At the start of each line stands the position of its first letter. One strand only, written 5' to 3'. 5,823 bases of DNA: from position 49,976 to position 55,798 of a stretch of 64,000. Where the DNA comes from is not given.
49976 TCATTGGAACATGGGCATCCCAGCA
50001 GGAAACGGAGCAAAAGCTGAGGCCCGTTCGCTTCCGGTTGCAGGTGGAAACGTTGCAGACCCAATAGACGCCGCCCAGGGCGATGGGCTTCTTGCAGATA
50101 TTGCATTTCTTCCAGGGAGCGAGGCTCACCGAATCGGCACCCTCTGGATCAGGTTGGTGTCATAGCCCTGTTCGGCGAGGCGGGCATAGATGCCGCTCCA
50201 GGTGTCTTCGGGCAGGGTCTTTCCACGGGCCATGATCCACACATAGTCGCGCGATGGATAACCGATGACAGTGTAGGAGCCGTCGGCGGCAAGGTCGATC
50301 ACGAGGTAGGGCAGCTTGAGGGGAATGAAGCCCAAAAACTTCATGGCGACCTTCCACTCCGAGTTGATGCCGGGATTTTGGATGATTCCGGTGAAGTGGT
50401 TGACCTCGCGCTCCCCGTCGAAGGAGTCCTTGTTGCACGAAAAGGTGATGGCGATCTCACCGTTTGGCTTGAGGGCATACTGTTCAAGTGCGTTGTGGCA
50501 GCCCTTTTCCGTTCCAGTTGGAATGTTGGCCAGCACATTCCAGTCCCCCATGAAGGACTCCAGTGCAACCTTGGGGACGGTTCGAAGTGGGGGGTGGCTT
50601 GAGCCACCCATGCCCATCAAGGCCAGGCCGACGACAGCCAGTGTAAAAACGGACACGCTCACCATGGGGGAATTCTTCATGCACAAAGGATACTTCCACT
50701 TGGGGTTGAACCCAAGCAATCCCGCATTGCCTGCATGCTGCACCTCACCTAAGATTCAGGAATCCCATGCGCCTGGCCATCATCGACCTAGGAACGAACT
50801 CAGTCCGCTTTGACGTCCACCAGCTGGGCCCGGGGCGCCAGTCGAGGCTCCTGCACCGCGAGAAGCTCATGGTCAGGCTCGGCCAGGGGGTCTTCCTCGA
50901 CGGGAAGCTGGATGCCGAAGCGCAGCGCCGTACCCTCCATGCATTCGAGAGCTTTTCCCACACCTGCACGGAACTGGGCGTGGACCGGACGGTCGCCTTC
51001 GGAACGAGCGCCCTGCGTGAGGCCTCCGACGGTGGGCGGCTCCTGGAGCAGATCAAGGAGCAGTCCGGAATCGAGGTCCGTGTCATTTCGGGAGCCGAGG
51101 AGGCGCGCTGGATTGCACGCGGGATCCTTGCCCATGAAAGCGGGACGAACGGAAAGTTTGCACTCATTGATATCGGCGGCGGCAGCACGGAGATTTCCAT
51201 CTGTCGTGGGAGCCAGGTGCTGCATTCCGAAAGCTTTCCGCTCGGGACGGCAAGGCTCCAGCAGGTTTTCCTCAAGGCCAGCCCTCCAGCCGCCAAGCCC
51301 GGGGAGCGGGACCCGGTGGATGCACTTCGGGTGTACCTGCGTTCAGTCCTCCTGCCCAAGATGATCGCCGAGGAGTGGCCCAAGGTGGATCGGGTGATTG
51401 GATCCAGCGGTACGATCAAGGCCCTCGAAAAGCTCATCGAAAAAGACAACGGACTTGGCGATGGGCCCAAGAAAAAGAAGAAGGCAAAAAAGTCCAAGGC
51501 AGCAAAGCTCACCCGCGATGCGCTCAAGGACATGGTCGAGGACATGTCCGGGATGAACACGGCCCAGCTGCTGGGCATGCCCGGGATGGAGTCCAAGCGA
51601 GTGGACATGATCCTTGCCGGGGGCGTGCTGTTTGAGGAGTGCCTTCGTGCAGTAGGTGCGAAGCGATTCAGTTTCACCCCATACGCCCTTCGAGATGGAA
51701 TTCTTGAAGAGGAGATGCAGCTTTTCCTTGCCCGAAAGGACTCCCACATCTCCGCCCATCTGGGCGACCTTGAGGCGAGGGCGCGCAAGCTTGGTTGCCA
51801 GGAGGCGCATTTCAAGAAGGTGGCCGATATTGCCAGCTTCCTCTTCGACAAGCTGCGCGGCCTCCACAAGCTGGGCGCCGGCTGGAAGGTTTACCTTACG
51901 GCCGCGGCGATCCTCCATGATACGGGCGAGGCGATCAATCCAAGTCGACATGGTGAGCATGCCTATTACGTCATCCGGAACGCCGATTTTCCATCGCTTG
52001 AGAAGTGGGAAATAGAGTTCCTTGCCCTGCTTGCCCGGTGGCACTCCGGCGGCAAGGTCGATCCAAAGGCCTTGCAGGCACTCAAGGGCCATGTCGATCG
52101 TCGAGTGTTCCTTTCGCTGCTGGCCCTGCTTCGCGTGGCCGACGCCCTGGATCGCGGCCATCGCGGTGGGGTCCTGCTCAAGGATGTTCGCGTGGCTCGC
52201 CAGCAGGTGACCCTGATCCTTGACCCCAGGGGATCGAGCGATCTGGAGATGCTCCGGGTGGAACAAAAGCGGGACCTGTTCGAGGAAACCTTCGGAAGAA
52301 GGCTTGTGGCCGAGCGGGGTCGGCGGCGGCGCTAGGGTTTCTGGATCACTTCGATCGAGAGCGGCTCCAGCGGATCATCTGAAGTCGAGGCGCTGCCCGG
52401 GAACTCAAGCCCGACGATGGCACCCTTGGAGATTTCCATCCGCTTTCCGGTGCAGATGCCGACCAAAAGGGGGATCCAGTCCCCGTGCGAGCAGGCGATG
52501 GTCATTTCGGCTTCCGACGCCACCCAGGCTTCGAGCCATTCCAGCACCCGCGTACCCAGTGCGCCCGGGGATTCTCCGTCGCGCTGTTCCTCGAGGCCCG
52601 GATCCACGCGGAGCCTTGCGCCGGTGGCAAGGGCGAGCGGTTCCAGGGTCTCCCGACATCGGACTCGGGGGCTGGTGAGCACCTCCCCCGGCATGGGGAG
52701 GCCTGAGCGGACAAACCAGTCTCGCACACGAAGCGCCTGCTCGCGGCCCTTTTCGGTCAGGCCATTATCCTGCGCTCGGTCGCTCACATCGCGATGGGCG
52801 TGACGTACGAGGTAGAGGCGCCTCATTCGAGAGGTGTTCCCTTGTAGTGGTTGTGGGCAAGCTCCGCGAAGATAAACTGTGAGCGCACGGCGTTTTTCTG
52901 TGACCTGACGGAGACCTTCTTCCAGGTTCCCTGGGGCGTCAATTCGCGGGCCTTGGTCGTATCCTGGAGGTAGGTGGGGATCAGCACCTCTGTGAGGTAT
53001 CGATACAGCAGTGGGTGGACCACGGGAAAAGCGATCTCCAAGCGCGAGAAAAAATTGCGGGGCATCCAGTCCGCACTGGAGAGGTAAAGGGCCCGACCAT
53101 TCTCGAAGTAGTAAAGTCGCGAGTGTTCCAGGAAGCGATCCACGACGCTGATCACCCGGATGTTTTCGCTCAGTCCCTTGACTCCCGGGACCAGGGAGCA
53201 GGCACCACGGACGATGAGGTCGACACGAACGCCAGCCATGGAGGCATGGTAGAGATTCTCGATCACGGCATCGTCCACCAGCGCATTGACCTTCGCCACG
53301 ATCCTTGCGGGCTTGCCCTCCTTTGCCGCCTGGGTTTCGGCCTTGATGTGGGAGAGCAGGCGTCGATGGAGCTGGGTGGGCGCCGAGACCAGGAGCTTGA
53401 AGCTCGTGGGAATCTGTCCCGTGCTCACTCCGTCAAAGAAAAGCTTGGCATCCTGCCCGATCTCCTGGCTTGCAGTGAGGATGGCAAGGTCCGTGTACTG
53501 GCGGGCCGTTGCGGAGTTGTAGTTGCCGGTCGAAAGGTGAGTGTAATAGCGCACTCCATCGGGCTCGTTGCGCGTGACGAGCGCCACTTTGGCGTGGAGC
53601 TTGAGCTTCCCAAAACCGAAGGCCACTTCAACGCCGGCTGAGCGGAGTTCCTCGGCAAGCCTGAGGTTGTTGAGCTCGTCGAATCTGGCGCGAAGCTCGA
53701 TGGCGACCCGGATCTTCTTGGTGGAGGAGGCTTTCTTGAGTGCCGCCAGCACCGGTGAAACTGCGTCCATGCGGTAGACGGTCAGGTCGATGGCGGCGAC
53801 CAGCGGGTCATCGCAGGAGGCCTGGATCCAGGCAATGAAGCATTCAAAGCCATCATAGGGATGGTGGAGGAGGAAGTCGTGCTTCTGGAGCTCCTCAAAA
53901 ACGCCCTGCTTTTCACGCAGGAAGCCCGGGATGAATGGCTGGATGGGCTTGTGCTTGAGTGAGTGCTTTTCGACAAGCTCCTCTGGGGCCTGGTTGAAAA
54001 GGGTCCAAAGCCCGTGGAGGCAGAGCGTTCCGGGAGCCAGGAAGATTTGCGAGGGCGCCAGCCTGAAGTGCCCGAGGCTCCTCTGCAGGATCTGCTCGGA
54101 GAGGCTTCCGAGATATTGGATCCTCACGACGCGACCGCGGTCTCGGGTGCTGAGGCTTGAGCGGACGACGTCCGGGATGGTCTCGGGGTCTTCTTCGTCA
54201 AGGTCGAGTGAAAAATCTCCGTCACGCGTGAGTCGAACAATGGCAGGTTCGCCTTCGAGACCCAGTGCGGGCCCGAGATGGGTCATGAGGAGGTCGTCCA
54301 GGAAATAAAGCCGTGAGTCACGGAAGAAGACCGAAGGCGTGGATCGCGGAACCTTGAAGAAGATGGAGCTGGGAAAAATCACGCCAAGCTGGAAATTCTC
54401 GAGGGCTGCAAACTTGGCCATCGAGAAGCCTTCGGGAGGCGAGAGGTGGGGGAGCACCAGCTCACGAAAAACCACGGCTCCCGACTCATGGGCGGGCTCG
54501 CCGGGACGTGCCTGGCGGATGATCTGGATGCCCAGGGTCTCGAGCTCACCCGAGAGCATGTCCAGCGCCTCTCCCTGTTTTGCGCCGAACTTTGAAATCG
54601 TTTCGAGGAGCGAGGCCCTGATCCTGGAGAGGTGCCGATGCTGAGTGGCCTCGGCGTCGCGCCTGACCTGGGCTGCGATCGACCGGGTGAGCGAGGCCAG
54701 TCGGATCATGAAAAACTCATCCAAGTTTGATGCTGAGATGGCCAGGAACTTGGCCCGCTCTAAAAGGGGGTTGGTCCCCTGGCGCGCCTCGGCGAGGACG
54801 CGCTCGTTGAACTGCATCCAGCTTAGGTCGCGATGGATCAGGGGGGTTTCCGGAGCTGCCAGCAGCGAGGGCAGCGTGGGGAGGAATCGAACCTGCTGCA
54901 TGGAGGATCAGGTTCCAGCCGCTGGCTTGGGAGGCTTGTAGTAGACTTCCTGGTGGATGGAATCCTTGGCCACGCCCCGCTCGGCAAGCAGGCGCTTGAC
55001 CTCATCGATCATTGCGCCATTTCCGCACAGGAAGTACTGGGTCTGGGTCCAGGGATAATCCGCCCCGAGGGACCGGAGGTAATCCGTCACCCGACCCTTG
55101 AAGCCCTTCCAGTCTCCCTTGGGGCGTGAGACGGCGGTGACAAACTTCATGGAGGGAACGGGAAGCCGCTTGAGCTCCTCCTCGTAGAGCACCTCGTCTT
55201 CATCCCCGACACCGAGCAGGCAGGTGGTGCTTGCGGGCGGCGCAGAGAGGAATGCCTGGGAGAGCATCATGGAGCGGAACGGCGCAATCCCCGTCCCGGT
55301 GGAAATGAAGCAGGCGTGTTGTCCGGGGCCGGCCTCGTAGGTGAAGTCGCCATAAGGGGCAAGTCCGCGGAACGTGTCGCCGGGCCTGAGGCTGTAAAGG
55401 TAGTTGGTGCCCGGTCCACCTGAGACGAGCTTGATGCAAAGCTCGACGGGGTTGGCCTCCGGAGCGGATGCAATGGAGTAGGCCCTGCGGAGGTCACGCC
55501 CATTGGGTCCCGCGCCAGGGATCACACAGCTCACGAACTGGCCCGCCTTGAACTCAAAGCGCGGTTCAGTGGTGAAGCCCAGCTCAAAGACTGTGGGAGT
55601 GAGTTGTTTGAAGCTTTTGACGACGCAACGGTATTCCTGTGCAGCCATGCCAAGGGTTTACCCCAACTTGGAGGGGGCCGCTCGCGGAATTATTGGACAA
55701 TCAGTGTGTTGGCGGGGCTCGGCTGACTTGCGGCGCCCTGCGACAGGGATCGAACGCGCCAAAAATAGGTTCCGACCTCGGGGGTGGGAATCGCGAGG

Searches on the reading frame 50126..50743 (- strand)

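Call 55: search_protein_families(library=pfam, proteins=[window:50126-50743:-], max_evalue=10)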
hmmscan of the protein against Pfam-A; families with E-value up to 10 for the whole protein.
window:50126-50743:- (205 aa): 2 families
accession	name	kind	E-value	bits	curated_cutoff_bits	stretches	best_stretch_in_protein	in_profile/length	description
PF08212.18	Lipocalin_2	-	1.6e-29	103.2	24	1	60-203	2-145/146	Lipocalin-like domain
PF18969.5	DUF5708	-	0.04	14.2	26.9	1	28-47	28-47/60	Family of unknown function (DUF5708)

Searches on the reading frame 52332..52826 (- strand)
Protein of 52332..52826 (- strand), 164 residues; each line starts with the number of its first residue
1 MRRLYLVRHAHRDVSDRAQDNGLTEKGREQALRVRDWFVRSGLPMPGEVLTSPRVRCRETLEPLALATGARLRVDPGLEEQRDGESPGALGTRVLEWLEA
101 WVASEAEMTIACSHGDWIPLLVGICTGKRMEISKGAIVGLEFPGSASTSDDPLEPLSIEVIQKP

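Call 3: search_protein_families(library=pfam, proteins=[window:52332-52826:-], max_evalue=0.1)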
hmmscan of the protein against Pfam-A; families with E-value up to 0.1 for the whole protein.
window:52332-52826:- (164 aa): 2 families
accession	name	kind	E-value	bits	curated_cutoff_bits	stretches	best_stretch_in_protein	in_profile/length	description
PF00300.27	His_Phos_1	-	1.2e-16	61.4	21.7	2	4-81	1-80/194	Histidine phosphatase superfamily (branch 1)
PF10090.15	HPTransfase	-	0.064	13.5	22.9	0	43-116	47-121/123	Histidine phosphotransferase C-terminal domain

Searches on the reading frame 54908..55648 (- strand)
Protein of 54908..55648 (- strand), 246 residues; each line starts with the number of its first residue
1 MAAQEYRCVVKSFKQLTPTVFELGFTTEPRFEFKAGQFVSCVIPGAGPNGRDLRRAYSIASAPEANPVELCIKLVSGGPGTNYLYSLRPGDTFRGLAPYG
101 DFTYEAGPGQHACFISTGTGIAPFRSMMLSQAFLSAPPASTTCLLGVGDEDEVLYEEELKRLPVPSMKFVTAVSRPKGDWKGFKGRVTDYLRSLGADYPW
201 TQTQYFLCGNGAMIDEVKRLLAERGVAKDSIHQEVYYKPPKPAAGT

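Call 3: search_protein_families(library=pfam, proteins=[window:54908-55648:-], max_evalue=0.1)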
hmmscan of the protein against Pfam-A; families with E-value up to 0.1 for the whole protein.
window:54908-55648:- (246 aa): 2 families
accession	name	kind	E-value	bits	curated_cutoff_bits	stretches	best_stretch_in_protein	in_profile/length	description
PF00175.26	NAD_binding_1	-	5.7e-17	62.8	22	1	114-218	1-108/109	Oxidoreductase NAD-binding domain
PF00970.30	FAD_binding_6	-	8.2e-11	42.6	21.1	1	21-104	15-99/99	Oxidoreductase FAD-binding domain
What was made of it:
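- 54908..55648 (-): Ferredoxin-NADP-reductase-type flavoprotein. A conserved neighbour that stays next to STAS-ZnR even where PP2C and FecR-like are missing. Whether it belongs to the module is uncertain. Pfam FAD_binding_6 and NAD_binding_1 (call 3).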
